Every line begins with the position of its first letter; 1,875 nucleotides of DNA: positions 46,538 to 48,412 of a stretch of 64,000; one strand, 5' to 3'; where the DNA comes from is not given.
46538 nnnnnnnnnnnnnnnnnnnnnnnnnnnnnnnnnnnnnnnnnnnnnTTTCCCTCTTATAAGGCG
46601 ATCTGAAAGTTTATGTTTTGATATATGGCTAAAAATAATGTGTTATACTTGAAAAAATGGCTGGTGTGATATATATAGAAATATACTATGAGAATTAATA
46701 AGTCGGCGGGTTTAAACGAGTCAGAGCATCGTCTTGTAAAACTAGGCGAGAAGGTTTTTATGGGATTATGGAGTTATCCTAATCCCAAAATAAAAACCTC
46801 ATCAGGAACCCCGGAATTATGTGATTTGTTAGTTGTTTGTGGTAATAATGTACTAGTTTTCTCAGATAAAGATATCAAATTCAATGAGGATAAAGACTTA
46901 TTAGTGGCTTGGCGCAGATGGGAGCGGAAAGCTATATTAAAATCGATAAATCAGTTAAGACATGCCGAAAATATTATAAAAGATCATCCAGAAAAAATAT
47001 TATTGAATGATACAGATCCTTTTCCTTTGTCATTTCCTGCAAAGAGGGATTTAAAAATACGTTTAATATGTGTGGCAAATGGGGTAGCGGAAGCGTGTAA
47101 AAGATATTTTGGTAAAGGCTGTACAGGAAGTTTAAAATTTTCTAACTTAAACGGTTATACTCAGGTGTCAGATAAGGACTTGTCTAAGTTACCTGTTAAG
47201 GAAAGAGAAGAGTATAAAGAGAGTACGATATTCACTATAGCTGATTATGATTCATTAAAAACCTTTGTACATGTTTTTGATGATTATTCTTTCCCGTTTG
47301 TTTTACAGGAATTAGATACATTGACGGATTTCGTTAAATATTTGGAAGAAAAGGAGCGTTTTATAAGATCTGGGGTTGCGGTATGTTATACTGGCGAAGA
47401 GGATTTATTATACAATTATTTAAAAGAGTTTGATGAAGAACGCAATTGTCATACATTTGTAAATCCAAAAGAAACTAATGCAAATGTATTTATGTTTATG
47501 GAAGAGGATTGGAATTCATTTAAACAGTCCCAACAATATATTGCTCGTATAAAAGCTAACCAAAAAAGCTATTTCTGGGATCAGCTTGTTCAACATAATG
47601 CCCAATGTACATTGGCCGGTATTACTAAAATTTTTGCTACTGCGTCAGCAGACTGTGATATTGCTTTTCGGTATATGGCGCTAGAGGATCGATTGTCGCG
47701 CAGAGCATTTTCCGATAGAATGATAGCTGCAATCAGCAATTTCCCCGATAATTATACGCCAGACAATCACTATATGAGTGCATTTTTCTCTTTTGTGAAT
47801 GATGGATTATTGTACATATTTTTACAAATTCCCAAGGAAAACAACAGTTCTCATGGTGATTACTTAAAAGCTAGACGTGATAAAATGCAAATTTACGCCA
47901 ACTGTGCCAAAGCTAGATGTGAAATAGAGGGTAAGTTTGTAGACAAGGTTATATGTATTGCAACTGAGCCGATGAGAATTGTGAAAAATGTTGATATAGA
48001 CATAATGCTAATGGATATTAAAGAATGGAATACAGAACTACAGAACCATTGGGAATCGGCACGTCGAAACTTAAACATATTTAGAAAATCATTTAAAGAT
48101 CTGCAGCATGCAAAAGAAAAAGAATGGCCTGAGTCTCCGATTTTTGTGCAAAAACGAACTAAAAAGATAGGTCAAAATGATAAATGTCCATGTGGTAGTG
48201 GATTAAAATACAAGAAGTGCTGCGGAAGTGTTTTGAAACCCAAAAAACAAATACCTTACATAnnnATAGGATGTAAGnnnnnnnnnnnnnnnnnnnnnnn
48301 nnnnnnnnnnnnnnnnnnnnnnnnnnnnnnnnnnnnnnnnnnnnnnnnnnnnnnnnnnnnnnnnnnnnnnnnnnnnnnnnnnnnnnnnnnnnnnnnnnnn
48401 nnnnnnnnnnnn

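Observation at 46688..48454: NERD-like/SEC-C protein followed in frame, after one TAA, by the tail of a Cys-for-Ser trypsin-fold protease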

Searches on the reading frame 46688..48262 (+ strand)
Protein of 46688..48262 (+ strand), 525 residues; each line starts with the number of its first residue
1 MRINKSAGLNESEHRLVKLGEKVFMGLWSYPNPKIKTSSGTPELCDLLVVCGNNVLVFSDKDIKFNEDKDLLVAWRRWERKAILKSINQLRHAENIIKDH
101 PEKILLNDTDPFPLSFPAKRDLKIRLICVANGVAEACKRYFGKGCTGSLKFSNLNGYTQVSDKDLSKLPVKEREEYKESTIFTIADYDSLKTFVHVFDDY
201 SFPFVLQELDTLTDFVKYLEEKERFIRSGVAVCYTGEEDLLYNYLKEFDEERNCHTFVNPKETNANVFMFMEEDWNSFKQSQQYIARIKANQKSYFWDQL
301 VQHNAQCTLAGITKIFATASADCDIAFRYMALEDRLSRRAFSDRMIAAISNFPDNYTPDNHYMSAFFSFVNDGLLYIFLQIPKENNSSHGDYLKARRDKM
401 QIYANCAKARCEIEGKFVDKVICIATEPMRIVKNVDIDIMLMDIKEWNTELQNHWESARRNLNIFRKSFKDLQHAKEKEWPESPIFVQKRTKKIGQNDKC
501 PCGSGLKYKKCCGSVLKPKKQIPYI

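Call 3: search_protein_families(library=pfam, proteins=[window:46688-48262:+], max_evalue=1)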
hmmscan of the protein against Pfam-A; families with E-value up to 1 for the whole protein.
window:46688-48262:+ (525 aa): 2 families
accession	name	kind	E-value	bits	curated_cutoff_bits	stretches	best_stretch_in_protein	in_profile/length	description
PF02810.21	SEC-C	-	2e-07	31.2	20.4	1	497-513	2-18/19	SEC-C motif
PF21105.3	DyP_N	-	0.059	13.9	27.5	1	266-377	16-128/163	DyP dimeric alpha+beta barrel domain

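Call 4: search_protein_families(library=padloc, proteins=[window:46688-48262:+], max_evalue=1)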
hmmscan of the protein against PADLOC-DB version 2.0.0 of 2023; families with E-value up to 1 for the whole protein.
window:46688-48262:+ (525 aa): 5 families
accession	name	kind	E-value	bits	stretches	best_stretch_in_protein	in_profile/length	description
PDLC04917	PDC-S12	-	3.6e-06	25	1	479-512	188-216/218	-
PDLC00833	E1-E2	-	5e-06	24.1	1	490-516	168-194/222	E1-E2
PDLC00872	E2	-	4.3e-05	21.1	1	490-520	164-194/216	E2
PDLC00865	E2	-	7.7e-05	20.2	1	485-518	162-194/219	E2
PDLC00871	E2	-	0.0059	14.3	1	492-517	169-193/241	E2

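Call 5: search_protein_families(library=ncbifam, proteins=[window:46688-48262:+], max_evalue=1)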
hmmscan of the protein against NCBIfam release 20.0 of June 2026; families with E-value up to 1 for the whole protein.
window:46688-48262:+ (525 aa): 8 families
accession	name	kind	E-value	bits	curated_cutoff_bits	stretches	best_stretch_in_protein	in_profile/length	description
NF004088.0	PRK05590.1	equivalog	1.9e-10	41.3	140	1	475-514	128-165/166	hypothetical protein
NF002449.0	PRK01617.1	equivalog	7e-07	29.7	141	1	487-513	127-153/154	hypothetical protein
NF002592.0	PRK02250.1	equivalog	1e-06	28.9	158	1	488-513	142-167/167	hypothetical protein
TIGR04102.1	SWIM_PBPRA1643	hypoth_equivalog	2.4e-06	27.9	68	1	490-513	85-108/108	PBPRA1643 family SWIM/SEC-C metal-binding motif protein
NF007704.0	PRK10396.1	equivalog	6.7e-06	26.2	149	1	481-512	191-219/221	hypothetical protein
NF001213.0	PRK00183.1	equivalog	7.6e-06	26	158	1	492-516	132-156/157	hypothetical protein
NF002486.0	PRK01752.1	equivalog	0.033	14.1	120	1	487-516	128-157/157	YchJ family protein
NF003262.0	PRK04233.1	equivalog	0.068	13.3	204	1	496-514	6-24/129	hypothetical protein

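Call 7: search_solved_structures(query=window:46688-48262:+, max_evalue=10, show_alignments=3)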
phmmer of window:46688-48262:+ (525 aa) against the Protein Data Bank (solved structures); distinct sequences matched with E-value up to 10: 11.
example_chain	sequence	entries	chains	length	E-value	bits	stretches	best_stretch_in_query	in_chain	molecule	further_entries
9l6b_C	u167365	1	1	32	3e-06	29.2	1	490-513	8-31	UPF0225 protein YchJ -C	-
1ozb_I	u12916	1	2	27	8.6e-05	24.4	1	493-515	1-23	Preprotein translocase secA subunit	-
1sx0_A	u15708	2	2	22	0.00013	23.8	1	493-513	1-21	SecA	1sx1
1tm6_A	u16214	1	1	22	0.00067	21.4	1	495-514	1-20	Preprotein translocase secA subunit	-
3iqy_A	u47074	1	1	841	0.0073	18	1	489-514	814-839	Protein translocase subunit secA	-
1tf2_A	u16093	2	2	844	0.0074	18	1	489-514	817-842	Preprotein translocase secA subunit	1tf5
2i9w_A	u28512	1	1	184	0.19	13.3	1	493-514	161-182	Hypothetical protein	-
9l6b_A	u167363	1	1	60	0.3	12.6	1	498-521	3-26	UPF0225 protein YchJ -A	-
9vxg_A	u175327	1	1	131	1.1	10.8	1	498-521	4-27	UPF0225 protein YchJ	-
3e11_A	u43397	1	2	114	1.1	10.8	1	341-422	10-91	predicted zincin-like metalloprotease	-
2oi2_A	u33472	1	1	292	2.3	9.7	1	396-447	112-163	Mevalonate kinase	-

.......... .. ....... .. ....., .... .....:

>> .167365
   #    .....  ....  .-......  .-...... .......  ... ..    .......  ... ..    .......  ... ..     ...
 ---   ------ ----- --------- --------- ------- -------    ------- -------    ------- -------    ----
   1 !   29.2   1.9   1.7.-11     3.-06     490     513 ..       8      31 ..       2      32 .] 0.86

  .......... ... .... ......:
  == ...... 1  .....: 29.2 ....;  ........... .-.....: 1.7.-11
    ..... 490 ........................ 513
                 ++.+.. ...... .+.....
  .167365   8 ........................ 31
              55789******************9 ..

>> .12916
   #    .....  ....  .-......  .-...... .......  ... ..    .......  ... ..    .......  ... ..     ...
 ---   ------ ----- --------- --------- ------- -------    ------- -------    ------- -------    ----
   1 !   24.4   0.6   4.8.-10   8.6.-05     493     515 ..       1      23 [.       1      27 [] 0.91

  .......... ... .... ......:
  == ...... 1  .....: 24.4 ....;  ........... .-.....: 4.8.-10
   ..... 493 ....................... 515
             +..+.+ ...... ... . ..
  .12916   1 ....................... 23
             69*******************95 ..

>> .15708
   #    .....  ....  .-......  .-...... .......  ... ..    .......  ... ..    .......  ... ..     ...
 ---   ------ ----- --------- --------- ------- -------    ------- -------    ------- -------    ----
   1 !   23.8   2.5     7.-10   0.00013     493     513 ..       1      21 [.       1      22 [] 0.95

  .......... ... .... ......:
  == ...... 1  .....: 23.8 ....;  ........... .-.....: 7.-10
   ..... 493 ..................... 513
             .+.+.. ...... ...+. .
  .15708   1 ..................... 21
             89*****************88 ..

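Call 8: find_homologous_proteins(query=window:46688-48262:+)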
Query window:46688-48262:+ (525 aa): 284 proteins with E <= 0.001 among 4334 candidates; the best 120 are listed.
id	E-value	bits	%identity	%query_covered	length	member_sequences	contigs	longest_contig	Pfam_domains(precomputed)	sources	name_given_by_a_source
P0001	0.0e+0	1168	95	100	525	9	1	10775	PF02810.22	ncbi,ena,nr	ncbi:hypothetical protein HDR61_05210 [bacterium]|nr:hypothetical protein [bacterium]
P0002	6.4e-295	997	79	100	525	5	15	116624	PF02810.22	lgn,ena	-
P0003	5.9e-287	970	77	100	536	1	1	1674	PF02810.22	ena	-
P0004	1.3e-212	725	62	98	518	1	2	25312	PF02810.22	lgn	-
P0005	3.4e-186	638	56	98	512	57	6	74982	PF02810.22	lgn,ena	-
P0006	8.9e-178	610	54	99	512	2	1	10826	PF02810.22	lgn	-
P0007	1.1e-176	606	55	98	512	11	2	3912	PF02810.22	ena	-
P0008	8.4e-174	597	53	99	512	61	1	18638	PF02810.22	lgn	-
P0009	2.2e-173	596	54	98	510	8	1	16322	PF02810.22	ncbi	-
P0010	7.9e-170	584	52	98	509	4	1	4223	PF02810.22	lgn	-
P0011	6.5e-169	581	52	98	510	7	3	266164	PF02810.22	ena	-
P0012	3.8e-167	575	52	98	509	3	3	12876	PF02810.22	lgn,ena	-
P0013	8.1e-167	574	51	98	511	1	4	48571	PF02810.22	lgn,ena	-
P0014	1.4e-165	570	52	98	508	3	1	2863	PF02810.22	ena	-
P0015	1.4e-164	567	51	98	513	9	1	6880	PF02810.22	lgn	-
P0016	4.0e-164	565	52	98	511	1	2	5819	PF02810.22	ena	-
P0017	3.1e-163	562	51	98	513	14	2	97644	PF02810.22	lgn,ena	-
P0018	1.3e-161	557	50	99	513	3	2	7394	PF02810.22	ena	-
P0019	1.9e-160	553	51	98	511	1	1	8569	PF02810.22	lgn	-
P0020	4.0e-160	552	50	98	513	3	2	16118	PF02810.22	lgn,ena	-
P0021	2.0e-159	550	51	98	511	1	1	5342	PF02810.22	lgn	-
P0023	6.7e-131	455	47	98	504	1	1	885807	PF02810.22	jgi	-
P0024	3.3e-130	453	45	97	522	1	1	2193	PF02810.22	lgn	-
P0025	2.5e-128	447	44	97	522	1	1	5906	PF02810.22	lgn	-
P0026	5.2e-128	446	45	98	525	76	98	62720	PF02810.22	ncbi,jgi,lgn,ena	jgi:hypothetical protein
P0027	1.4e-127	444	46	98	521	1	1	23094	PF02810.22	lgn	-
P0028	2.2e-126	440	46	97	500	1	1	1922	PF02810.22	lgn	-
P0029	4.9e-124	433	43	98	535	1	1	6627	PF02810.22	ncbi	-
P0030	5.7e-122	426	44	98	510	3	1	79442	PF02810.22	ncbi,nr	ncbi:MAG: SEC-C domain-containing protein [Endomicrobium sp.]|nr:SEC-C domain-containing protein [En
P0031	3.8e-121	423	44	98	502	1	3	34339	PF02810.22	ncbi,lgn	ncbi:MAG: SEC-C metal-binding domain-containing protein [Alphaproteobacteria bacterium]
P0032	1.0e-119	419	43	98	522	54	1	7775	PF02810.22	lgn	-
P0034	6.7e-111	389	42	98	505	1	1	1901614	PF02810.22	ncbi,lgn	ncbi:SEC-C domain-containing protein [Elusimicrobiota bacterium]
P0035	4.7e-106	373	40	95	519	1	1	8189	PF02810.22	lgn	-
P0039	1.5e-76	276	37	98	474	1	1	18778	PF02810.22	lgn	-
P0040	1.6e-76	276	36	98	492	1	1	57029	PF02810.22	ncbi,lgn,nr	ncbi:MAG: SEC-C domain-containing protein [Candidatus Gastranaerophilales bacterium]|nr:SEC-C domain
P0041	8.0e-75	270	35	98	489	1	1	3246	PF02810.22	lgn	-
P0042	4.2e-74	268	35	97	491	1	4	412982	PF02810.22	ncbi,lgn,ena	-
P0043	1.7e-73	266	35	98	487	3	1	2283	PF02810.22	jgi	jgi:hypothetical protein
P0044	2.0e-73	266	34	98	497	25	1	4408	PF02810.22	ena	-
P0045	6.9e-73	264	35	98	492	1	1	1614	PF02810.22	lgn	-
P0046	8.8e-73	264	34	98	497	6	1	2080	PF02810.22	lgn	-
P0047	3.8e-72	262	35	97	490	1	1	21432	PF02810.22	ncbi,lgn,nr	ncbi:MAG: SEC-C metal-binding domain-containing protein [Candidatus Nealsonbacteria bacterium]|nr:SE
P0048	2.9e-71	259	35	98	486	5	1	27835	PF02810.22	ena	-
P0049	4.1e-71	258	33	98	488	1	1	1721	PF02810.22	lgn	-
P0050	3.3e-70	255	34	98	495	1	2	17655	PF02810.22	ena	-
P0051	6.3e-70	254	34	97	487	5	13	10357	PF02810.22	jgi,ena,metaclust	metaclust:\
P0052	2.2e-69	252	32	97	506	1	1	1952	PF02810.22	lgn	-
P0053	6.6e-69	251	34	98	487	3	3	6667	PF02810.22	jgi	jgi:SEC-C motif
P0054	6.7e-69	251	34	98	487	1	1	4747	PF02810.22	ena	-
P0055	7.1e-69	251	35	97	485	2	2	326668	PF02810.22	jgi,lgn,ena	-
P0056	8.6e-69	250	33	98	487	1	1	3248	PF02810.22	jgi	jgi:SEC-C motif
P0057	1.5e-68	250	33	96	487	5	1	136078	PF02810.22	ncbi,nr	ncbi:MAG: hypothetical protein COC17_03685 [Hyphomicrobiales bacterium]|nr:MAG: hypothetical protein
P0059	2.3e-68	249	34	98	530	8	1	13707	PF02810.22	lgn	-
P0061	3.0e-68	249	35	98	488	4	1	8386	PF02810.22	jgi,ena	-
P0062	4.1e-68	248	34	98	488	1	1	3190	PF02810.22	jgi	jgi:hypothetical protein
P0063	5.1e-68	248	34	98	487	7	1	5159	PF02810.22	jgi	-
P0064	5.1e-68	248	33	97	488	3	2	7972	PF02810.22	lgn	-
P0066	8.3e-68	247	32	98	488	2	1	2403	PF02810.22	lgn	-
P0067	1.6e-67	246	33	98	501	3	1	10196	PF02810.22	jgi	jgi:SEC-C motif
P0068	2.1e-67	246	34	98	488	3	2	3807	PF02810.22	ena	-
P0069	5.7e-67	244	33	98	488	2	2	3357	PF02810.22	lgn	-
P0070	7.0e-67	244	34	97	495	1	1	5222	PF02810.22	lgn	-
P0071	1.2e-66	243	33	98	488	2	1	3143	PF02810.22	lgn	-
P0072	2.2e-66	242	34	98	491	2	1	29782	PF02810.22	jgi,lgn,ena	-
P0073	3.0e-66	242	33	98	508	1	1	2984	PF02810.22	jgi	jgi:hypothetical protein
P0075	3.4e-66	242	34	98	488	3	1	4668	PF02810.22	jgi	jgi:hypothetical protein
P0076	4.3e-66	242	33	98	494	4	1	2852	PF02810.22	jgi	jgi:hypothetical protein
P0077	6.6e-66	241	32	97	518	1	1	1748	PF02810.22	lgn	-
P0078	1.2e-65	240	33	97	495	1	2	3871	PF02810.22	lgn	-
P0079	2.7e-65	239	33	98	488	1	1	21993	PF02810.22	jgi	jgi:hypothetical protein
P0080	3.0e-65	239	33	98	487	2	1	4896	PF02810.22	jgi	jgi:hypothetical protein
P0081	3.3e-65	239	33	98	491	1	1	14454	PF02810.22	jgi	jgi:hypothetical protein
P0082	5.1e-65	238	31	97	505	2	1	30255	PF02810.22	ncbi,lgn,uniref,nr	ncbi:SEC-C metal-binding domain-containing protein [Nitrosomonas sp.]|uniref:SEC-C metal-binding dom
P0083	5.1e-65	238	32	97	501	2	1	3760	PF02810.22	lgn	-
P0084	5.4e-65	238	34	98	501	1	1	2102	PF02810.22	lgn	-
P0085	5.8e-65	238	33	97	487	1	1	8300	PF02810.22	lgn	-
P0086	9.0e-65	237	32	97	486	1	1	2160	PF02810.22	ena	-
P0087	9.4e-65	237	32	98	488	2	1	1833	PF02810.22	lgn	-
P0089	1.2e-64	237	33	97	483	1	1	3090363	PF02810.22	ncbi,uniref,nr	ncbi:SEC-C metal-binding domain-containing protein [Erythrobacter neustonensis]|uniref:SEC-C metal-b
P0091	2.6e-64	236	34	96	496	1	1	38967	PF02810.22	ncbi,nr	ncbi:SEC-C domain-containing protein [bacterium]|nr:SEC-C domain-containing protein [bacterium]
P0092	3.2e-64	235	32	98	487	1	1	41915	PF02810.22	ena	-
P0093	3.7e-64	235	33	97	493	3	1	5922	PF02810.22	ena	-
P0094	4.1e-64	235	32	96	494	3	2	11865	PF02810.22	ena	-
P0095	7.9e-64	234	34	97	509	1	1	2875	PF02810.22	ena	-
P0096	8.5e-64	234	34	98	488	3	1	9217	PF02810.22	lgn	-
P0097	1.8e-63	233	32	98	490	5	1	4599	PF02810.22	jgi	-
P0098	1.9e-63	233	32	98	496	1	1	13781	PF02810.22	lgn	-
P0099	2.6e-63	232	34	96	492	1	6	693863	PF02810.22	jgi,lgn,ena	-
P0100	2.8e-63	232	33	97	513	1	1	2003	PF02810.22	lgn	-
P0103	9.0e-63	231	33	98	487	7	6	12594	PF02810.22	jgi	jgi:SEC-C motif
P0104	1.1e-62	230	32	97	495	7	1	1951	PF02810.22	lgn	-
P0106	1.7e-62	230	32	98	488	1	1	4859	PF02810.22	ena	-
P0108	6.5e-62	228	32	97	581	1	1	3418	PF02810.22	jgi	jgi:hypothetical protein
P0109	7.3e-62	228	32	97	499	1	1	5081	PF02810.22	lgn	-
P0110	8.8e-62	227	33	97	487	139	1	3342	PF02810.22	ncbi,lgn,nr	ncbi:hypothetical protein CV631_004496 [Escherichia coli]|nr:hypothetical protein [Escherichia coli]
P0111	9.1e-62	227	32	98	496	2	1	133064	PF02810.22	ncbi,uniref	ncbi:YecA family protein [Marinobacterium arenosum]|uniref:YecA family protein n=1 Tax=Marinobacteri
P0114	1.4e-61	227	32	97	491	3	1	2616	PF02810.22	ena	-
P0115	2.2e-61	226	32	98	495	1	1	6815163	PF02810.22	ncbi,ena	-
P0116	3.6e-61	225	34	97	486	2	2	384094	PF02810.22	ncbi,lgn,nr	ncbi:SEC-C domain-containing protein [Klebsiella aerogenes]|nr:SEC-C domain-containing protein [Kleb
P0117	3.6e-61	225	33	97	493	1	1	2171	PF02810.22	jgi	jgi:hypothetical protein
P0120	1.9e-60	223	32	97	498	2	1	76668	PF02810.22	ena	-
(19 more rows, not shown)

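Call 11: find_encoding_contigs(protein=P0002, flank=8000, max_places=6)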
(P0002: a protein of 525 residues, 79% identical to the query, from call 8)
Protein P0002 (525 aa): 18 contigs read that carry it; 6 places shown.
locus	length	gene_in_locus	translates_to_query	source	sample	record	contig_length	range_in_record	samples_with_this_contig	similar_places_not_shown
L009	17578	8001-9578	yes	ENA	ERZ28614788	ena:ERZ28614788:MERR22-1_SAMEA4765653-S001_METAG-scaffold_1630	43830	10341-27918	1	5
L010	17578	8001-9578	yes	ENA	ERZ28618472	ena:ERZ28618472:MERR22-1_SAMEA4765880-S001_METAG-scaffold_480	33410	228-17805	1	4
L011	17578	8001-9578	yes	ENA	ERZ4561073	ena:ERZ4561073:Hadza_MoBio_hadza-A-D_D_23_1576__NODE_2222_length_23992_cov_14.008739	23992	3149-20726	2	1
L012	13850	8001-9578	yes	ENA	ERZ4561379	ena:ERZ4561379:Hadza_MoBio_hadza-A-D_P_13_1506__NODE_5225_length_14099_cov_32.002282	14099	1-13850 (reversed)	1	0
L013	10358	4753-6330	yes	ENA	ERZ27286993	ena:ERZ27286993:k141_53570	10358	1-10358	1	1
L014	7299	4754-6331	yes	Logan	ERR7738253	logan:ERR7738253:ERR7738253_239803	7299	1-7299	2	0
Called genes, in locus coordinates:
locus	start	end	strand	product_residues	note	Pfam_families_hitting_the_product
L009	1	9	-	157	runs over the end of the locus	-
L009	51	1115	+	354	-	PF04791:LMBR1 (weak)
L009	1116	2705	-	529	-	PF00239:Resolvase, PF07508:Recombinase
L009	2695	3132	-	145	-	PF11149:DUF2924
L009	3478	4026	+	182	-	-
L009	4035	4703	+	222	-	-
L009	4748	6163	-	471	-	PF17289:Terminase_6C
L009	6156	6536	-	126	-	PF18932:DUF5681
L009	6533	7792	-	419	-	PF02195:ParB_N, PF01555:N6_N4_Mtase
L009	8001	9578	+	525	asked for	PF02810:SEC-C (weak)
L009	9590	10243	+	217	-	-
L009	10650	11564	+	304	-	-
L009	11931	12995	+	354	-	PF02661:Fic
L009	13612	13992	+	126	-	PF04237:YjbR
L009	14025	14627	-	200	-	PF03886:ABC_trans_aux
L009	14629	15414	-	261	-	PF02470:MlaD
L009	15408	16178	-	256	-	PF00005:ABC_tran, PF13304:AAA_21 (weak)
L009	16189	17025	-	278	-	PF02405:MlaE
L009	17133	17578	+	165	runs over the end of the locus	PF04073:tRNA_edit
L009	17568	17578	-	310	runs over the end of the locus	PF12697:Abhydrolase_6 (weak), PF00561:Abhydrolase_1, PF12146:Hydrolase_4, PF00326:Peptidase_S9 (faint)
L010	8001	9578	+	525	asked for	PF02810:SEC-C (weak)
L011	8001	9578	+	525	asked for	PF02810:SEC-C (weak)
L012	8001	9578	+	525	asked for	PF02810:SEC-C (weak)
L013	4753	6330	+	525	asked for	PF02810:SEC-C (weak)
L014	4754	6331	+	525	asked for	PF02810:SEC-C (weak)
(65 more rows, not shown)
